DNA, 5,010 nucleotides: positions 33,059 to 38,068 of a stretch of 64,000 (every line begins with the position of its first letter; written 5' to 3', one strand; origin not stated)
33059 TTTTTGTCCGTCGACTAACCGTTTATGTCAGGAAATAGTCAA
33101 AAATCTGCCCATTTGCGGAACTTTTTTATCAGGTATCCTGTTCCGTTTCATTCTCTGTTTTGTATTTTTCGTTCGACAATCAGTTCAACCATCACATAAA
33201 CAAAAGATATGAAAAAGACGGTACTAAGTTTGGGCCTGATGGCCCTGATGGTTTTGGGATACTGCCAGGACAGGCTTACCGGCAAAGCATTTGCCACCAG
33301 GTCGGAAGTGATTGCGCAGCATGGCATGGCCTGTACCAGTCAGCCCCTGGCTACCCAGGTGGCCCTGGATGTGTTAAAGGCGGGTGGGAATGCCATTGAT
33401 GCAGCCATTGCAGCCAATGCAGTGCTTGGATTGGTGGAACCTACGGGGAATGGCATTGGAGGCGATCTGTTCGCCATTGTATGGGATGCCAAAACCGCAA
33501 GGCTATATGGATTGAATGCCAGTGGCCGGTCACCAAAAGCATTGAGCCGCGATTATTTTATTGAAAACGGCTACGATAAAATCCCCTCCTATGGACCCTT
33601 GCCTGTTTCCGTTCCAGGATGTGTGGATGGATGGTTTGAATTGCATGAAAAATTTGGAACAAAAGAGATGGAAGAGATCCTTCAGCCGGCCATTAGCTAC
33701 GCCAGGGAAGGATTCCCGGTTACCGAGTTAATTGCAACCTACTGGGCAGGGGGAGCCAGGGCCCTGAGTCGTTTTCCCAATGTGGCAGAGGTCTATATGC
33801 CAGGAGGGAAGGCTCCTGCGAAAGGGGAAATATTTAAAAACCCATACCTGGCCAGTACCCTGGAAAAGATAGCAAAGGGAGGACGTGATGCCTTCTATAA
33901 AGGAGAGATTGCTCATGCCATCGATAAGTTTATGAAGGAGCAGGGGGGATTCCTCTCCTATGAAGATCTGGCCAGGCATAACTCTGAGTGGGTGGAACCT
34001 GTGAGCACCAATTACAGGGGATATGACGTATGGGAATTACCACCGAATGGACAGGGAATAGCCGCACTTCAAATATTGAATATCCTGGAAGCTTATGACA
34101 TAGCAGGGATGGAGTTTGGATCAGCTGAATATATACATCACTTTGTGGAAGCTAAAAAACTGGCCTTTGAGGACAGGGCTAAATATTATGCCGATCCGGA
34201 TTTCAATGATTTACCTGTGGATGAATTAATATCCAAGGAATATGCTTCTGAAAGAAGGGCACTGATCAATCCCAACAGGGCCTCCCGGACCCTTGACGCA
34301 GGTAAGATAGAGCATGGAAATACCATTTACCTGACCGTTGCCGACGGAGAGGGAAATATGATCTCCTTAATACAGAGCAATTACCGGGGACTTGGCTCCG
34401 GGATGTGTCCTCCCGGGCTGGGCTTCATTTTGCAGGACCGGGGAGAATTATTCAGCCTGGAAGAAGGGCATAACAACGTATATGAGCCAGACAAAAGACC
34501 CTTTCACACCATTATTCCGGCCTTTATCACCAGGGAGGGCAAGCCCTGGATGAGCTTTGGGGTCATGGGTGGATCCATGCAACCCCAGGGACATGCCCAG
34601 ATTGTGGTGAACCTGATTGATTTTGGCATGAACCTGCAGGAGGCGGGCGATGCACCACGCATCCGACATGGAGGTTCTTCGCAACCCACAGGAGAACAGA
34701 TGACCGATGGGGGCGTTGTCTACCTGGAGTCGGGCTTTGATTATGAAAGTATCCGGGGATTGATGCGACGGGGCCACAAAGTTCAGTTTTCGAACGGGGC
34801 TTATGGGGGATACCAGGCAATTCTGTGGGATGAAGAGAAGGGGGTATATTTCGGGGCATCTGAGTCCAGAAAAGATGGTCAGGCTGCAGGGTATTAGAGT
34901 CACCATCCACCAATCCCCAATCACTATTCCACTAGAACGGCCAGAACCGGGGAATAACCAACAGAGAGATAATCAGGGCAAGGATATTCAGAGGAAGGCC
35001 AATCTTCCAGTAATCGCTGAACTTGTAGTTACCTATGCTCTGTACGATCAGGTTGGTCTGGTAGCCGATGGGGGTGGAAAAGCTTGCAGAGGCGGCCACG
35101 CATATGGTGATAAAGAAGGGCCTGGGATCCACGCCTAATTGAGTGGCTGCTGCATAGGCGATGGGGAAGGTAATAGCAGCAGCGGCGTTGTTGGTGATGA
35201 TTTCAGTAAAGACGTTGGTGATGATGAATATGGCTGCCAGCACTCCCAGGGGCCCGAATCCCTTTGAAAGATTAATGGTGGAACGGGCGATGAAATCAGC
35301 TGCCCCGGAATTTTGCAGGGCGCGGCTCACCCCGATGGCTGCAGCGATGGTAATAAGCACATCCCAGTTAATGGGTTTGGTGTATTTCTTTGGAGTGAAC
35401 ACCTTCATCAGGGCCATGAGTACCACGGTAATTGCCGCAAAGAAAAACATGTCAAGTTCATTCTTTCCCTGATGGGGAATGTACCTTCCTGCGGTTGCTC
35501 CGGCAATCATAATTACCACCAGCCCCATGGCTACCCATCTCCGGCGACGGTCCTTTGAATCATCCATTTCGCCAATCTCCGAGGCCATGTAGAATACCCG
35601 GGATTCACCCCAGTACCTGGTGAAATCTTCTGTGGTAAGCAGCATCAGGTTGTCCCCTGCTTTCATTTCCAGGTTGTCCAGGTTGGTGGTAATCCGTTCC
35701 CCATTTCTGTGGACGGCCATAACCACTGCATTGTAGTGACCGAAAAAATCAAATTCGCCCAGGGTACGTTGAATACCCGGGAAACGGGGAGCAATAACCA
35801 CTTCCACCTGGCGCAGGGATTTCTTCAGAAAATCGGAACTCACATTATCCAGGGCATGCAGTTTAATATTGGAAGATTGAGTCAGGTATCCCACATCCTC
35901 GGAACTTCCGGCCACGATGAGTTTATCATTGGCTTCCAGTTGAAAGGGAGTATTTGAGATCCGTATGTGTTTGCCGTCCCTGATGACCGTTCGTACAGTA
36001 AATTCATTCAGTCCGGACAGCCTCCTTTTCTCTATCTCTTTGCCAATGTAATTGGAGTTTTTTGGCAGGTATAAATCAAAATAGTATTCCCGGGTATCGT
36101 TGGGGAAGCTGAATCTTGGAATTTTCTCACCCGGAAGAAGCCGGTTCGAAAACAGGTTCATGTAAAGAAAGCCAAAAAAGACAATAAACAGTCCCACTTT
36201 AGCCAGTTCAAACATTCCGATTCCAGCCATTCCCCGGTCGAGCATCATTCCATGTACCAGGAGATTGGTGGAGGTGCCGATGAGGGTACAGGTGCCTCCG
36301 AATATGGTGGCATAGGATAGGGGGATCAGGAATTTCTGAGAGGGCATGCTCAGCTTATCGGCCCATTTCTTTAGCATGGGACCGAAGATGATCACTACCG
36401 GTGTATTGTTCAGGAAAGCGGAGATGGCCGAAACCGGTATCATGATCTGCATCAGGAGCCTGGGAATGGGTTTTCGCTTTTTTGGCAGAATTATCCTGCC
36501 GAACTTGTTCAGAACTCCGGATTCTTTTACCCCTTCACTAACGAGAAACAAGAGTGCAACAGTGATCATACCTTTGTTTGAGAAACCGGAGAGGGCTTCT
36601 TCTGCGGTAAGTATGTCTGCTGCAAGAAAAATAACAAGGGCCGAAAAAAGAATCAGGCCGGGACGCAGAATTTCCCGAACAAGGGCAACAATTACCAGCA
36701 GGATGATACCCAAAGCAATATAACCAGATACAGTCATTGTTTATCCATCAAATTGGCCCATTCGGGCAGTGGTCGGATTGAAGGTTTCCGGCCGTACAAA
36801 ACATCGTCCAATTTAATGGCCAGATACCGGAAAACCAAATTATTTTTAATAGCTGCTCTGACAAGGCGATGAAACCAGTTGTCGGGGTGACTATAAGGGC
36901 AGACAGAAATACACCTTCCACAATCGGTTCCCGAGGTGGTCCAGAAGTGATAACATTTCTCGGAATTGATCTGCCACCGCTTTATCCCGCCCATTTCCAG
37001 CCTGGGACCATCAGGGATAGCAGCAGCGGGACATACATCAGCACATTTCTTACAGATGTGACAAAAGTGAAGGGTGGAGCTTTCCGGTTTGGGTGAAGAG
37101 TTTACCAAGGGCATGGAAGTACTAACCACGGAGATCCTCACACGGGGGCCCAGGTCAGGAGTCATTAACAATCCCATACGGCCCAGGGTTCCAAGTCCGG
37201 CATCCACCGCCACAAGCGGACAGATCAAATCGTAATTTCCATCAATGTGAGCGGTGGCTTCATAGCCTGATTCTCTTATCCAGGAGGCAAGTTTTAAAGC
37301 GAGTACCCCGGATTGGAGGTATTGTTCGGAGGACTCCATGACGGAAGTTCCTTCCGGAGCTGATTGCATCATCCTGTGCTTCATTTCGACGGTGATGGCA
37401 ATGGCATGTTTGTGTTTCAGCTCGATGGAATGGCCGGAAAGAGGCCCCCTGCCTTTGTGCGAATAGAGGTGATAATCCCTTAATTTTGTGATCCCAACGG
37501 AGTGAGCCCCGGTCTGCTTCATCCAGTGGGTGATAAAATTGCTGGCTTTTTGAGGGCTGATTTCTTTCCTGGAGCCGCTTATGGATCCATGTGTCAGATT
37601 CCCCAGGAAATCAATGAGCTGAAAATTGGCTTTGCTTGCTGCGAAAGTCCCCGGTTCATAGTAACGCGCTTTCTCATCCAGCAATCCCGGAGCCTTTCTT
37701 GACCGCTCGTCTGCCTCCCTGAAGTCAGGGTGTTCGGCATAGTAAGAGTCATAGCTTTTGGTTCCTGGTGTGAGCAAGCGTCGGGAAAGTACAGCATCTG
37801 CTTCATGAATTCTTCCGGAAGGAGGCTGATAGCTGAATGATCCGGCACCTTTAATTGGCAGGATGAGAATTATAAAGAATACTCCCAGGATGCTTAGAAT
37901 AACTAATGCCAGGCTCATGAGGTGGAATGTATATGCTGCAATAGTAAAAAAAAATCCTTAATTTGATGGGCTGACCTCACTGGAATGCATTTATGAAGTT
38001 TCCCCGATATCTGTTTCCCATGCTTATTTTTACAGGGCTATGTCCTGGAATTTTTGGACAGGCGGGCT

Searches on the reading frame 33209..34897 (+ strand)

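Call 67: search_protein_families(library=pfam, proteins=[window:33209-34897:+], max_evalue=0.001)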
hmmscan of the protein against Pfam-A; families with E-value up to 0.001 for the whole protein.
window:33209-34897:+ (562 aa): 1 family
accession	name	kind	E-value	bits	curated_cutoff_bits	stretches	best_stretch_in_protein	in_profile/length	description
PF01019.26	G_glu_transpept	-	2.2e-162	541.9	27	1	54-557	2-512/512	Gamma-glutamyltranspeptidase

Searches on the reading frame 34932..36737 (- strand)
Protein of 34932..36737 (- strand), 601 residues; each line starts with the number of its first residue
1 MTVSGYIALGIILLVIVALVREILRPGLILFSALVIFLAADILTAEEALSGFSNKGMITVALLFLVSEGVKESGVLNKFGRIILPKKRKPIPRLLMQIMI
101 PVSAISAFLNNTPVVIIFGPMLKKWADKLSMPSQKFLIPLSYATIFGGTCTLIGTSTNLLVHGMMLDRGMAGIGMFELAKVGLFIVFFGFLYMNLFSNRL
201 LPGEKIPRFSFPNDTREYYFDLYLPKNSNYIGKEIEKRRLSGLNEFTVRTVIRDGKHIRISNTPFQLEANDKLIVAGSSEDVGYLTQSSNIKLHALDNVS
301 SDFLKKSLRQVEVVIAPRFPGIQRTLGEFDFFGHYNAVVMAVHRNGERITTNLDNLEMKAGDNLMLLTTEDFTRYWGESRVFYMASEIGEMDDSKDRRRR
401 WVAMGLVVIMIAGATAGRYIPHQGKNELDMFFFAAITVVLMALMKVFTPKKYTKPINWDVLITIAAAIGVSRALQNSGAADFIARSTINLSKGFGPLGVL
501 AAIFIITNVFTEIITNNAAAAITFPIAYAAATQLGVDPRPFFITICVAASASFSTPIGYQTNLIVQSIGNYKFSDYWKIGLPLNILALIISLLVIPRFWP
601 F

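Call 67: search_protein_families(library=pfam, proteins=[window:34932-36737:-], max_evalue=0.001)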
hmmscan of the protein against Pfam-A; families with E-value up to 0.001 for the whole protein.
window:34932-36737:- (601 aa): 4 families
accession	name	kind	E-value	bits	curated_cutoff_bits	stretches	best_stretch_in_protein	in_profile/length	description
PF03600.22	CitMHS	-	2.6e-64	217.9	31.9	2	17-546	2-334/336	Citrate transporter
PF00939.25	Na_sulph_symp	-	1.5e-22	80.7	27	1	404-600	273-467/472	Sodium:sulfate symporter transmembrane region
PF02080.26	TrkA_C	-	6.6e-13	48.8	27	2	224-284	6-65/71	TrkA-C domain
PF06808.19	DctM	-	3.8e-08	33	23.8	1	400-595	213-408/413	Tripartite ATP-independent periplasmic transporter, DctM component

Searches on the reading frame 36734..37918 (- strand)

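Call 67: search_protein_families(library=pfam, proteins=[window:36734-37918:-], max_evalue=0.001)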
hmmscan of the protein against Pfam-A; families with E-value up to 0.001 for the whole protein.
window:36734-37918:- (394 aa): 6 families
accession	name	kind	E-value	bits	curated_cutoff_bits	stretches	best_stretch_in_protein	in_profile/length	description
PF12838.12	Fer4_7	-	1.6e-09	38.5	27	1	286-342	2-50/52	4Fe-4S dicluster domain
PF13484.11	Fer4_16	-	3.5e-06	28.1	30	1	286-342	2-65/66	4Fe-4S double cluster binding domain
PF25160.1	LdpA_Fe-S-bd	-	2.8e-05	24.3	27.6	1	290-343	7-41/49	LdpA Fe-S cluster-binding domain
PF13237.11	Fer4_10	-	0.0001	22.6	25.5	0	286-341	9-53/53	4Fe-4S dicluster domain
PF12837.12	Fer4_6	-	0.00032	20.9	25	0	331-342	10-21/24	4Fe-4S binding domain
PF00037.32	Fer4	-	0.0006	20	21.1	0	332-342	10-20/24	4Fe-4S binding domain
